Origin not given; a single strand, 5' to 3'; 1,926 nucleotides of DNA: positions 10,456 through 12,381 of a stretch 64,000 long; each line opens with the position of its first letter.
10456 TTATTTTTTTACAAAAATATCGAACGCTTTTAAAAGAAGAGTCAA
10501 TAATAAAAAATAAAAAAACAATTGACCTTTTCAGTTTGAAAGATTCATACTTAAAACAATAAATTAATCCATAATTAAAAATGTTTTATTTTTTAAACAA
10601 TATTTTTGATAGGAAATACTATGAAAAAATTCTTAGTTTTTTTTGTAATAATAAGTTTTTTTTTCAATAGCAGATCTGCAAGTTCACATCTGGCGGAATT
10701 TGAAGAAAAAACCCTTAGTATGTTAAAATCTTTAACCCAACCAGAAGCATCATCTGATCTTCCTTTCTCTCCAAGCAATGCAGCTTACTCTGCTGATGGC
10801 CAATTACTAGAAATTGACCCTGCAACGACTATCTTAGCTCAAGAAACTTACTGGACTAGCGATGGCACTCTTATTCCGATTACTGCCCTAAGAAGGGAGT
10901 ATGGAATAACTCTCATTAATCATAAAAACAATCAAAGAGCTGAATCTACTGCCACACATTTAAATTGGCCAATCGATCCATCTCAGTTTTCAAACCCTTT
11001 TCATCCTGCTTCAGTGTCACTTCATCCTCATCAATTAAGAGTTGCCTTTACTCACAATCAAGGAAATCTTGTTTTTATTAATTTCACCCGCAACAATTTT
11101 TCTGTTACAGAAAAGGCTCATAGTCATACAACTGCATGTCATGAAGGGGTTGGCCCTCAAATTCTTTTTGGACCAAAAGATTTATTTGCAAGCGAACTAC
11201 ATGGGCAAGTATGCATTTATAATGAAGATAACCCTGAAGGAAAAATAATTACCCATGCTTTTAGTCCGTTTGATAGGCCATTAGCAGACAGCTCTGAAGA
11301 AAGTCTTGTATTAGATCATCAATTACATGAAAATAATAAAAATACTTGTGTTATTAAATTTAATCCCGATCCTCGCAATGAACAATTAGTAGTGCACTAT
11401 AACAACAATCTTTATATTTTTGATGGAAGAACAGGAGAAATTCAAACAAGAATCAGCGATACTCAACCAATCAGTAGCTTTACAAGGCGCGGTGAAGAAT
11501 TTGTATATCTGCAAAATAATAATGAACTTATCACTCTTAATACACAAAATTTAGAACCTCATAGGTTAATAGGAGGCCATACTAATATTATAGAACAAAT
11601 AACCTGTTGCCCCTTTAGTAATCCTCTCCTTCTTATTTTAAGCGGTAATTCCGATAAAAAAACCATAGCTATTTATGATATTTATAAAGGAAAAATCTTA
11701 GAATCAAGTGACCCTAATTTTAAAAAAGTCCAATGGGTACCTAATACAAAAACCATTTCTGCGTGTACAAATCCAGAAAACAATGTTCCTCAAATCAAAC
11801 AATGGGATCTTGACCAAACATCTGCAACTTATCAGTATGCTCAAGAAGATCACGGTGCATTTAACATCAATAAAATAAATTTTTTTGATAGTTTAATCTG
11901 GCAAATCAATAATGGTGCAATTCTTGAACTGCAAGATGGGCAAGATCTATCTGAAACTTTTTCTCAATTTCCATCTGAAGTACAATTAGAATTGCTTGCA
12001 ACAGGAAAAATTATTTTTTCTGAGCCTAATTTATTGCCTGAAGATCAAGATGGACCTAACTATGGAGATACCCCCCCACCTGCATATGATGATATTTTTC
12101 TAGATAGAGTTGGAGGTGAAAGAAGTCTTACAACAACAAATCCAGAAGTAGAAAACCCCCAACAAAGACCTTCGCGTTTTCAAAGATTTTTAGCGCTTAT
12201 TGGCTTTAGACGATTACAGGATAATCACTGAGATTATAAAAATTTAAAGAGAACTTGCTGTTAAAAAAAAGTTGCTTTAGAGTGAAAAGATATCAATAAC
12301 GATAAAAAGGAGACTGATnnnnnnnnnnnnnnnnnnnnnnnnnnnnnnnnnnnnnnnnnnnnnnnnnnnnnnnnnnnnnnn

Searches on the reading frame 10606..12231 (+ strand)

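Call 3: search_protein_families(library=pfam, proteins=[window:10606-12231:+], max_evalue=1)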
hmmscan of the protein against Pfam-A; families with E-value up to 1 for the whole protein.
window:10606-12231:+ (541 aa): 7 families
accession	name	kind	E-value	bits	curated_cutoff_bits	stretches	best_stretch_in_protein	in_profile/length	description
PF25174.1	Beta-prop_THOC3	-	1.3e-07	31.3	305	2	311-426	31-137/272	THOC3 beta-propeller domain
PF24807.1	WD40_CDC20-Fz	-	3.7e-06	26.9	200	1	238-414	87-264/292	CDC20/Fizzy WD40 domain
PF00930.27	DPPIV_N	-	0.00057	19.2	22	1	239-287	37-82/354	Dipeptidyl peptidase IV (DPP IV) N-terminal region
PF23393.2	Beta-prop_WDR90_POC16_2nd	-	0.0091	15.6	60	0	245-288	179-222/291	WDR90/POC16, second beta-propeller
PF16755.11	Beta-prop_NUP159_NUP214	-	0.021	14.5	29.6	1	237-315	99-178/366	NUP159/214 beta propeller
PF25175.1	Beta-prop_WDR5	-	0.07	12.8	250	1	321-367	89-131/296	WDR5 beta-propeller domain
PF24814.1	WD40_Prp19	-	0.095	12.2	320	1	330-411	7-87/281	Prp19 WD40 domain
